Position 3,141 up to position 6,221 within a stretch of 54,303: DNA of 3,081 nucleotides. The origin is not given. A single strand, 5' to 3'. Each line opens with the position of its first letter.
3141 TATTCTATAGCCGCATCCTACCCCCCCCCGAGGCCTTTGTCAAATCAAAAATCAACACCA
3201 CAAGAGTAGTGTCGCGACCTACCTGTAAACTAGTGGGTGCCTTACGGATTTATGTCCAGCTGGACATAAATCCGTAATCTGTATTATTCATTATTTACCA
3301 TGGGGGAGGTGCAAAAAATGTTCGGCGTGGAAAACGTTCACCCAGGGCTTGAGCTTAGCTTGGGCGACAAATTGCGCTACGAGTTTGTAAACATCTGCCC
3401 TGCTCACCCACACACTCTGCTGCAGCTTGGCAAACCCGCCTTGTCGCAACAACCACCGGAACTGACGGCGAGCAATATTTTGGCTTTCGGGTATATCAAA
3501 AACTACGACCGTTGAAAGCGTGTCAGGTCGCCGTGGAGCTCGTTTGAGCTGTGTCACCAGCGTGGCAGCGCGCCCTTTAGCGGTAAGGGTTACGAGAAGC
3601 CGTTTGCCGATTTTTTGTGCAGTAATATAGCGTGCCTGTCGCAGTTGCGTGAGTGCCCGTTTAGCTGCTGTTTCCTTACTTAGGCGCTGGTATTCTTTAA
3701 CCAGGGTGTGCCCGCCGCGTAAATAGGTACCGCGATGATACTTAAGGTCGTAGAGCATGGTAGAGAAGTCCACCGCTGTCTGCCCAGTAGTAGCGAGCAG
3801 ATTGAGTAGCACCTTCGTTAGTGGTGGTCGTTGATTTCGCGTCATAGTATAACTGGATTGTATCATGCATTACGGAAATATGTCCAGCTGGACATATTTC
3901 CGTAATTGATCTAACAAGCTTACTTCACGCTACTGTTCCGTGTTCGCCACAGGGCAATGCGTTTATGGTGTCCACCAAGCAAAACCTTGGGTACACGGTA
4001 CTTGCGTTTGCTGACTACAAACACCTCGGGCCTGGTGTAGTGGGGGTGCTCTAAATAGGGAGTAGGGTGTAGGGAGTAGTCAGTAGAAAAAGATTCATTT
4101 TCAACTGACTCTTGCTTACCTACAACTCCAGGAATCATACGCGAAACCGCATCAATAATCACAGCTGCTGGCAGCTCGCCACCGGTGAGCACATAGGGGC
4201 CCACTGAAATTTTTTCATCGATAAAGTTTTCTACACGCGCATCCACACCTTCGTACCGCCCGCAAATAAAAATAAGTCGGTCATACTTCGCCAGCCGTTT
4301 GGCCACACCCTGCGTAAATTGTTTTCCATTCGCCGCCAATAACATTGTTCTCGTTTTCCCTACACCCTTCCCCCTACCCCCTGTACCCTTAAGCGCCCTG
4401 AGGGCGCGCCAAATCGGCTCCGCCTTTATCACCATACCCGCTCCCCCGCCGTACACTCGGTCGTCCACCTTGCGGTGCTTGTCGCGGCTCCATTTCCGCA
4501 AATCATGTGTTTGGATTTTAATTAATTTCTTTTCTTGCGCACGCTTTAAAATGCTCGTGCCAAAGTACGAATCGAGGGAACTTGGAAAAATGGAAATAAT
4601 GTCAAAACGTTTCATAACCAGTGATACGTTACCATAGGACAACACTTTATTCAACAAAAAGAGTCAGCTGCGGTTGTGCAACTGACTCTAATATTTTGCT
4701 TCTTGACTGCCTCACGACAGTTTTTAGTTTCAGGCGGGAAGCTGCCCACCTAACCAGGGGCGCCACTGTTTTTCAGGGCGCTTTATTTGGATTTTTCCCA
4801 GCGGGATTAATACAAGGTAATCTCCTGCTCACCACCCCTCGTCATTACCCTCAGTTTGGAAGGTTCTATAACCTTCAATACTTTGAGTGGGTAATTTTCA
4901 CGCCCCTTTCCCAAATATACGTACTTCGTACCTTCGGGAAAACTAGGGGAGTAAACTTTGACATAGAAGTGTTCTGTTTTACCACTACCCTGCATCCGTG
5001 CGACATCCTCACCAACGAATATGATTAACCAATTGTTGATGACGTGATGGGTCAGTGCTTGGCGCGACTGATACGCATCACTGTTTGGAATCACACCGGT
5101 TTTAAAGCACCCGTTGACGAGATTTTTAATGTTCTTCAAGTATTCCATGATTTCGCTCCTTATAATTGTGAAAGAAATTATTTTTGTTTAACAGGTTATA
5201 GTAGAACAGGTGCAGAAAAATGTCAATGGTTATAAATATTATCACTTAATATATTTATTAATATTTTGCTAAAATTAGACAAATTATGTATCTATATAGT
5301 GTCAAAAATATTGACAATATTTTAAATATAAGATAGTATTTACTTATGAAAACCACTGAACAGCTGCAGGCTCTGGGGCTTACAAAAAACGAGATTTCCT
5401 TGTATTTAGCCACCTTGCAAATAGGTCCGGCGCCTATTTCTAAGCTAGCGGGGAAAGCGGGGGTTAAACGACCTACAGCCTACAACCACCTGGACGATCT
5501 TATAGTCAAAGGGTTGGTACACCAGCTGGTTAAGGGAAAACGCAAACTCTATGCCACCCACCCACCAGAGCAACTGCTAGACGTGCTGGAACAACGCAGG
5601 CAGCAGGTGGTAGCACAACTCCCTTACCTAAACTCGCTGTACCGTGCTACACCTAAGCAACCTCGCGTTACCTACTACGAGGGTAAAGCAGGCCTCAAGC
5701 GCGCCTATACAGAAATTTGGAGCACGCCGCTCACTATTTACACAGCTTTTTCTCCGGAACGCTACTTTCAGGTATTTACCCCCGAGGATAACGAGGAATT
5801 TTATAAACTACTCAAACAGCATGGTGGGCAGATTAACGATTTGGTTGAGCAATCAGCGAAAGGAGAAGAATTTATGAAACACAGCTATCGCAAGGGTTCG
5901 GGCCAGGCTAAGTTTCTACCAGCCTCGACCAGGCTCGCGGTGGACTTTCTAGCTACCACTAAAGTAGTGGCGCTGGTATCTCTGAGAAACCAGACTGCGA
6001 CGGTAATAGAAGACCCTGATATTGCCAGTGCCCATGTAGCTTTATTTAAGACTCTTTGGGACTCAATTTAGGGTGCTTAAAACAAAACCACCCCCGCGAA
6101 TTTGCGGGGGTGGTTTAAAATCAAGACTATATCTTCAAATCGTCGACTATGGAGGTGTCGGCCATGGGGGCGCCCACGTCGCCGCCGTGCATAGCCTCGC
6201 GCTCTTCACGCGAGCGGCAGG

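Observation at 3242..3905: A wHTH/Cas2-fold regulator gene bracketed by two near-identical 36-bp perfect palindromes with symmetric compensatory differences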

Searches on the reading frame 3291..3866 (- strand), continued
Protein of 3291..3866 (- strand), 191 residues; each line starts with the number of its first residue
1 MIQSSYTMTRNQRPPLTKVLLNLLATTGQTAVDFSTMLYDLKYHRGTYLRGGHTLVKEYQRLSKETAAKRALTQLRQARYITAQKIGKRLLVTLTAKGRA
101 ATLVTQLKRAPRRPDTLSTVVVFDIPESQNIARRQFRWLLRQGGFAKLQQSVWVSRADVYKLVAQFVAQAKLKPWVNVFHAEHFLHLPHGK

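Call 66: search_solved_structures(query=A1, max_evalue=1, show_alignments=4)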
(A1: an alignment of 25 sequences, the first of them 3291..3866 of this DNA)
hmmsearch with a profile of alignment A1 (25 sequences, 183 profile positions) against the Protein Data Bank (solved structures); distinct sequences matched with E-value up to 1: 11.
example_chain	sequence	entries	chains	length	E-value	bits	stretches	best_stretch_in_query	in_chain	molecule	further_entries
6qxf_K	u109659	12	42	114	0.12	15.3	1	111-147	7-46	CRISPR-associated endoribonuclease Cas2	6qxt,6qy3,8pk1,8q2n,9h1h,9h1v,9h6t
8h2n_A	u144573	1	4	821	0.23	14.3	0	17-53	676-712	Tape tail measure protein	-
7zu0_B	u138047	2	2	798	0.24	14.3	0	47-118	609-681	Vacuolar protein sorting-associated protein 16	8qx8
5xvn_E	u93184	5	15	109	0.29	14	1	113-147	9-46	CRISPR-associated endoribonuclease Cas2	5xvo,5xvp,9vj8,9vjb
5zyf_A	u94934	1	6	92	0.36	13.7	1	110-146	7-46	CRISPR-associated endoribonuclease Cas2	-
4rs8_A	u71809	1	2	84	0.36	13.7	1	47-98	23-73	AspA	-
8h2m_A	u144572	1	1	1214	0.49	13.3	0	17-53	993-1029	Tape tail measure protein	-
5k1y_C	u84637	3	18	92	0.55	13.1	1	47-98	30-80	AspA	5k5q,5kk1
13ct_A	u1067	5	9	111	0.7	12.8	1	28-89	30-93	Transcriptional regulator, ArsR family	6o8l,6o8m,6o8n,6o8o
6o8k_A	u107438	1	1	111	0.7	12.8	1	28-89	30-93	Transcriptional regulator, ArsR family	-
6jhz_A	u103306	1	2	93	0.93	12.4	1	112-147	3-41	CRISPR-associated endoribonuclease Cas2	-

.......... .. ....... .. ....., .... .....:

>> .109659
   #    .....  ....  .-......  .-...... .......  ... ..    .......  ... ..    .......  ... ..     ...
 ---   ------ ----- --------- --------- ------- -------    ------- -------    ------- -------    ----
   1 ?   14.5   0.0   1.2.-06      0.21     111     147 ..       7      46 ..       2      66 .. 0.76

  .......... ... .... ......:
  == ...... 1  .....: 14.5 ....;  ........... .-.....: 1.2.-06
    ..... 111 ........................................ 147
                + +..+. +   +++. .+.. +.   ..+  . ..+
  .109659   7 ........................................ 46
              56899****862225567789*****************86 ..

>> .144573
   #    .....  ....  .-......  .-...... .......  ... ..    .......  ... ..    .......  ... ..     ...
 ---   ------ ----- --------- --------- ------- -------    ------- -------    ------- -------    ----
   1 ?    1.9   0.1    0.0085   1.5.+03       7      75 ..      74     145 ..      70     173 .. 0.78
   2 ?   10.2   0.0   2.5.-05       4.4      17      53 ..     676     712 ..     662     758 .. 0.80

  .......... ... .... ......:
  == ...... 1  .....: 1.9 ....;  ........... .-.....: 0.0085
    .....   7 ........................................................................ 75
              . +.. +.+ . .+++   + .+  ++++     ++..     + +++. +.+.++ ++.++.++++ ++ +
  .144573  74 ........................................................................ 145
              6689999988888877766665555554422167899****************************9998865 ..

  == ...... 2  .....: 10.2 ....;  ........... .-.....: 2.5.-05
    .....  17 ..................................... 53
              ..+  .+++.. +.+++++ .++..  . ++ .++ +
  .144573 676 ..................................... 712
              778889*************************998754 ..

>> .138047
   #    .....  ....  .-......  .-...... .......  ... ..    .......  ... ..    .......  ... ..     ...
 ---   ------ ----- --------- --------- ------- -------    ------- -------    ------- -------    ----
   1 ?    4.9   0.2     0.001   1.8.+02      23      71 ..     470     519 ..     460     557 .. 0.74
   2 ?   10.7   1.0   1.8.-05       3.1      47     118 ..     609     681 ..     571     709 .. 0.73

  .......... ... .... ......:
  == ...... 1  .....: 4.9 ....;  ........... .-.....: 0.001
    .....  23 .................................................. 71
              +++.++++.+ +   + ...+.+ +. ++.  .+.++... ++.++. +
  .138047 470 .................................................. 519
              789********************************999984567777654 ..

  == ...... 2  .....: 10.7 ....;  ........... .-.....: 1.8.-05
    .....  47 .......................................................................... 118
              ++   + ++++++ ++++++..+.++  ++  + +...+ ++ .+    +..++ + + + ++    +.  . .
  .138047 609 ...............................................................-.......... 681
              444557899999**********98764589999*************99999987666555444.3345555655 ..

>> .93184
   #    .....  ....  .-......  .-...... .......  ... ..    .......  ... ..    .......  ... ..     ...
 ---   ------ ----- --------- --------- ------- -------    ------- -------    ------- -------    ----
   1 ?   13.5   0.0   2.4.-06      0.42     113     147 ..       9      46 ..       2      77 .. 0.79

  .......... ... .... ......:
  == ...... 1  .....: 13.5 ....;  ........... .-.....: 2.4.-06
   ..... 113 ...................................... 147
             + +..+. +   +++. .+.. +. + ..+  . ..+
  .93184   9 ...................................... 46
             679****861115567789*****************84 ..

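Call 67: find_encoding_contigs(protein=P0002, flank=1500, max_places=3)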
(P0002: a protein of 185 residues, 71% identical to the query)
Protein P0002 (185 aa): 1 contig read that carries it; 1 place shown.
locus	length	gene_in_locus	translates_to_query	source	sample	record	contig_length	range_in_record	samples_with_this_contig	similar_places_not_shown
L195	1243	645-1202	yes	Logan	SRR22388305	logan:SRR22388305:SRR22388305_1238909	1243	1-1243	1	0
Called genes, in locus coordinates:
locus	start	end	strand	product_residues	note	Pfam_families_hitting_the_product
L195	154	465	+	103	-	-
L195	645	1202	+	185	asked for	PF20803:PaaX_M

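Call 72: search_dna_similar(query=window:3291-3845:-, collection=phages, mode=protein, max_evalue=0.001)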
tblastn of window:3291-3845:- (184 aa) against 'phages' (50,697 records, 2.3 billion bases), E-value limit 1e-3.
No match.

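Call 73: search_dna_similar(query=window:3291-3845:-, collection=plasmids, mode=protein, max_evalue=0.001)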
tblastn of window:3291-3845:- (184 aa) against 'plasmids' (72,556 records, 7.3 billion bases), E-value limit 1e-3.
No match.

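Call 76: search_protein_representatives(alignment_id=A1)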
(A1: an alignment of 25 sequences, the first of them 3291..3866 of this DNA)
Query: 25 sequences, 183 profile positions. Proteins with E-value up to 0.001 (for the whole library): 4587; up to 1e-10: 1342; up to 1e-30: 64. The best 150 are listed.
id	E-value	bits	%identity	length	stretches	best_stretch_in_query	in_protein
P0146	1.9e-73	262.4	-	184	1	4-182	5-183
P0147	6.4e-70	250.9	-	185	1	4-182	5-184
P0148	8.4e-68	244.0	-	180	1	6-182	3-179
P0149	1.6e-67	243.0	-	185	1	3-182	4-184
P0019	5.2e-66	238.1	-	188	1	3-182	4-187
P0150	2.7e-63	229.3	-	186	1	5-181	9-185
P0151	4.0e-63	228.7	-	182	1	6-182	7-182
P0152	2.6e-62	226.1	-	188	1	3-182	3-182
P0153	3.7e-62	225.6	-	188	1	6-181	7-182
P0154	8.9e-62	224.3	-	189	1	1-182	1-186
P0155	1.1e-61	224.0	-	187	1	4-182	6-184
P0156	1.8e-60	220.1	-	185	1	5-182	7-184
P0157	1.5e-59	217.1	-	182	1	3-181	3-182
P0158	8.3e-59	214.7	-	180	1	4-181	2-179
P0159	1.6e-58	213.8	-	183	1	1-182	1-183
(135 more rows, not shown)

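Call 81: find_related_loci(query=window:3291-3845:-, collection=metagenome_contigs, flank=3000)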
Query window:3291-3845:- (184 aa) in metagenome_contigs; peptide patterns used: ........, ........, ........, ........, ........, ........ (x = any residue, [..] = any of these).
366 stretches matched a pattern; 120 encode a relative of the query (tblastn E <= 1e-3); the best 80 are kept; 80 distinct loci.
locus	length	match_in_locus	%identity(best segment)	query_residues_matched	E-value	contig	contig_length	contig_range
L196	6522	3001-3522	58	5-178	3e-53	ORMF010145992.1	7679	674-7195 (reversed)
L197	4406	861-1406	49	4-181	1e-49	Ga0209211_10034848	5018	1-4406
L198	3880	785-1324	47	4-179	7e-49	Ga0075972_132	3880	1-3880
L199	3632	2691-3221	50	5-181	1e-45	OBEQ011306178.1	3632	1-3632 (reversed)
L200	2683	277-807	50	5-181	1e-45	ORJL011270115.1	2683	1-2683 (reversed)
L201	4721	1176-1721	39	1-181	1e-37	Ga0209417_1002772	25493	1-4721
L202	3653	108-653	39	1-181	1e-37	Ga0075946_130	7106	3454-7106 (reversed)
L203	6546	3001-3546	39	1-181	1e-37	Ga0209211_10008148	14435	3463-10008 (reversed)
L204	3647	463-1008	42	1-181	4e-36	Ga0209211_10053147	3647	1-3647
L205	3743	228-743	42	8-178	1e-35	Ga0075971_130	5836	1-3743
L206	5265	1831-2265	36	38-181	7e-26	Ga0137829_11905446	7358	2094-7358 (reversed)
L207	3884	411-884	35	8-169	7e-25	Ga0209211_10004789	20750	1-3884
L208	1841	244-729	31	4-177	5e-23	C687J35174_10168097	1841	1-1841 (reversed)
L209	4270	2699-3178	31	4-175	1e-21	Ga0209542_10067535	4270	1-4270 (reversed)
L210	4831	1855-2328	33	12-177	5e-21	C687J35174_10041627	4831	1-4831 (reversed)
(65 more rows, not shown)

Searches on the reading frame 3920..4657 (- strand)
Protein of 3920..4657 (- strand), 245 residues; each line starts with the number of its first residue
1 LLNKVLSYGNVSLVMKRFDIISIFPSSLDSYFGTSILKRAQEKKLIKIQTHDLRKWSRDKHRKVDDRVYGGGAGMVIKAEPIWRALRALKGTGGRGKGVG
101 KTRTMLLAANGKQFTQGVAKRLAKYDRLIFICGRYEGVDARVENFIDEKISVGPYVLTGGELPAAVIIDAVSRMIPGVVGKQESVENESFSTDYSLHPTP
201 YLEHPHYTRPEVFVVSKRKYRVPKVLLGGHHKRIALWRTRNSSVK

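Call 4: search_protein_families(library=pfam, proteins=[window:3920-4657:-], max_evalue=0.1)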
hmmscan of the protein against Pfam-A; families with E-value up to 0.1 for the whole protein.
window:3920-4657:- (245 aa): 1 family
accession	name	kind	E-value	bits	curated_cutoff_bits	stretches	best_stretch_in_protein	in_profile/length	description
PF01746.26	tRNA_m1G_MT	-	6e-50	170.1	27.3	1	38-242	2-186/195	tRNA (Guanine-1)-methyltransferase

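Call 5: search_protein_families(library=ncbifam, proteins=[window:3920-4657:-], max_evalue=0.1)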
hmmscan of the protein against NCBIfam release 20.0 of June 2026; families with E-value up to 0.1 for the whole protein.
window:3920-4657:- (245 aa): 2 families
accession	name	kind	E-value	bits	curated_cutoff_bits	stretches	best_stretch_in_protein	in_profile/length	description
NF000648.1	PRK00026.1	equivalog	1e-76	256.9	220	1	17-242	2-209/221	tRNA (guanosine(37)-N1)-methyltransferase TrmD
TIGR00088.1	trmD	equivalog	9e-74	247.6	195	1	17-243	2-210/233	tRNA (guanosine(37)-N1)-methyltransferase TrmD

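Call 42: find_homologous_proteins(query=window:3920-4612:-, max_evalue=1e-40)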
Query window:3920-4612:- (230 aa): 7540 proteins with E <= 1e-40 among 8000 candidates; the best 120 are listed.
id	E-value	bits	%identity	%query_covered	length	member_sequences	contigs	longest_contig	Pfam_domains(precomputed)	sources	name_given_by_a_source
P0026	4.2e-150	516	100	100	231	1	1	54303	PF01746.27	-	-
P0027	4.9e-110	385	76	99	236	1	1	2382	PF01746.27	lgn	-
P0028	9.8e-109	380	75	99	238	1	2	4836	PF01746.27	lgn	-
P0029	6.8e-106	371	74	99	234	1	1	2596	PF01746.27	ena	-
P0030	8.5e-106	371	75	100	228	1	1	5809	PF01746.27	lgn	-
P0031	1.2e-104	367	73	99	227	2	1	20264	PF01746.27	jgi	jgi:tRNA (guanine37-N1)-methyltransferase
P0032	3.0e-104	366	74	100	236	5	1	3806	PF01746.27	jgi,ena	-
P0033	6.3e-103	361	76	99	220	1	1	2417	PF01746.27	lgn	-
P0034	1.5e-101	357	71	99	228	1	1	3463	PF01746.27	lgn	-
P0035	2.2e-101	356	68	99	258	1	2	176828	PF01746.27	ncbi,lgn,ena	-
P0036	3.2e-101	356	73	99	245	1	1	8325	PF01746.27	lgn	-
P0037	8.7e-101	354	72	99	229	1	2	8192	PF01746.27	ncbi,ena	-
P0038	1.5e-100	354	72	100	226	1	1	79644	PF01746.27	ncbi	ncbi:MAG: tRNA (guanosine(37)-N1)-methyltransferase TrmD [Patescibacteria group bacterium]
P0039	1.6e-100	353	71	97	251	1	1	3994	PF01746.27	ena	-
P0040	1.8e-100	353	74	99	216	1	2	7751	PF01746.27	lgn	-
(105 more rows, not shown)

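Call 43: find_encoding_contigs(protein=P0031, flank=3500, max_places=2)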
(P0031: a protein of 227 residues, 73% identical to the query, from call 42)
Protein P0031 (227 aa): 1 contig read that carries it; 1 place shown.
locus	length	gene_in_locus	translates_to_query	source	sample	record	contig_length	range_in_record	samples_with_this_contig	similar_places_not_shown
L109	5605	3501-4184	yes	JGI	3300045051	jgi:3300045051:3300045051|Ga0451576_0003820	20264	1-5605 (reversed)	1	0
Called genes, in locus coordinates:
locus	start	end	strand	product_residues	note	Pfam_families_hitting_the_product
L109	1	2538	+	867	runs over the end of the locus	PF02463:SMC_N, PF13175:AAA_15, PF13304:AAA_21 (weak), PF13476:AAA_23, PF13555:AAA_29 (weak)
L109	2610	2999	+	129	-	PF00886:Ribosomal_S16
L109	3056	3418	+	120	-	PF13083:KH_KhpA-B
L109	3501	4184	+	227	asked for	PF01746:tRNA_m1G_MT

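Call 44: find_encoding_contigs(protein=P0038, flank=3500, max_places=2)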
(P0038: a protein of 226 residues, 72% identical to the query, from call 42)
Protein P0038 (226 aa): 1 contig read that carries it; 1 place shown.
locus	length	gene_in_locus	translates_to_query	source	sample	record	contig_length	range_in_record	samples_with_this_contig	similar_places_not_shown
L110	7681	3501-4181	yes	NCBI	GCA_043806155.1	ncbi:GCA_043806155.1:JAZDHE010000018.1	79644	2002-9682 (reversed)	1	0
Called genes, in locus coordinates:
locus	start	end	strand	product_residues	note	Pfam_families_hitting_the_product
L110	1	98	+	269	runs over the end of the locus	PF18306:LDcluster4 (weak), PF03641:Lysine_decarbox (weak)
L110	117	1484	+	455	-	PF17767:NAPRTase_N, PF17956:NAPRTase_C (weak)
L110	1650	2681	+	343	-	PF13581:HATPase_c_2, PF02518:HATPase_c (weak), PF14213:DUF4325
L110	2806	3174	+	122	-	PF05973:Gp49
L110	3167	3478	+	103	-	PF13744:HTH_37 (weak), PF13560:HTH_31, PF12844:HTH_19, PF01381:HTH_3, PF13443:HTH_26 (weak)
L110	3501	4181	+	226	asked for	PF01746:tRNA_m1G_MT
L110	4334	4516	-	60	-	-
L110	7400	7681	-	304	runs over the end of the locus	PF00768:Peptidase_S11, PF13354:Beta-lactamase2 (weak)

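Call 45: find_encoding_contigs(protein=P0030, flank=3500, max_places=2)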
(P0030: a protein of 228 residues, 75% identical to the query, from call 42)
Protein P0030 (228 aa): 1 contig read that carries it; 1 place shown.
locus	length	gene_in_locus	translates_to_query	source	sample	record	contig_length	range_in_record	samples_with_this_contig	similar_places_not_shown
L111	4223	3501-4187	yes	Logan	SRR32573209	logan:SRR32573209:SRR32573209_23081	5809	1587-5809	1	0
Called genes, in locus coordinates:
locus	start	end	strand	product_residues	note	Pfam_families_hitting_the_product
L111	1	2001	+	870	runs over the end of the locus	PF00005:ABC_tran (faint), PF02463:SMC_N, PF13175:AAA_15, PF13304:AAA_21 (weak), PF13476:AAA_23, PF13555:AAA_29 (weak)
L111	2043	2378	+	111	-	PF00886:Ribosomal_S16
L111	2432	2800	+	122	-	PF13083:KH_KhpA-B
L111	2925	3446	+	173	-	-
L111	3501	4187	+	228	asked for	PF01746:tRNA_m1G_MT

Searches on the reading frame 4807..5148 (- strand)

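Call 4: search_protein_families(library=pfam, proteins=[window:4807-5148:-], max_evalue=0.1)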
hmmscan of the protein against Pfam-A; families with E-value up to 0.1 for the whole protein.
window:4807-5148:- (113 aa): 0 families

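Call 35: search_protein_families(library=padloc, proteins=[window:4807-5148:-], max_evalue=0.1)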
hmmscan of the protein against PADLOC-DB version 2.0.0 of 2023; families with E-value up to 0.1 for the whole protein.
window:4807-5148:- (113 aa): 0 families

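Call 36: search_protein_families(library=phrogs, proteins=[window:4807-5148:-], max_evalue=0.1)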
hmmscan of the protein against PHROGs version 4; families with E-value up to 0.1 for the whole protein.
window:4807-5148:- (113 aa): 1 family
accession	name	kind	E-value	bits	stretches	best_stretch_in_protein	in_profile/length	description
phrog_13450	-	unknown function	0.056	14.6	1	24-104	78-134/153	-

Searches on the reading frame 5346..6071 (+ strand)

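Call 4: search_protein_families(library=pfam, proteins=[window:5346-6071:+], max_evalue=0.1)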
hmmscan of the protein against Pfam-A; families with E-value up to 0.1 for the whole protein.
window:5346-6071:+ (241 aa): 9 families
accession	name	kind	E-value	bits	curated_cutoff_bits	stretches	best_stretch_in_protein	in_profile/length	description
PF01978.25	TrmB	-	1.9e-12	47.3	25.6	1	7-75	1-68/68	Sugar-specific transcriptional regulator TrmB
PF24033.1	DUF7342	-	4.5e-05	23.9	31.6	1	27-81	16-70/150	Family of unknown function (DUF7342)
PF09339.16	HTH_IclR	-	0.00043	20.4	22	1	28-60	18-50/52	IclR helix-turn-helix domain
PF01047.28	MarR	-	0.0022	18.3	24.6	1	25-59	14-48/59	MarR family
PF21248.3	SoFic-like_C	-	0.013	16.1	27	1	31-70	33-72/76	Protein adenylyltransferase SoFic-like, C-terminal domain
PF13730.12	HTH_36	-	0.04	14.2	25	0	31-58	28-55/55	Helix-turn-helix domain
PF22168.2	DIP2311-like_C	-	0.064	14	27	0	28-69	19-60/63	Transcriptional regulator DIP2311-like, C-terminal domain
PF12840.13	HTH_20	-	0.066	13.6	27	0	21-58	11-48/51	Helix-turn-helix domain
PF02769.27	AIRS_C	-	0.094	13.3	23.1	0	127-163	102-139/156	AIR synthase related protein, C-terminal domain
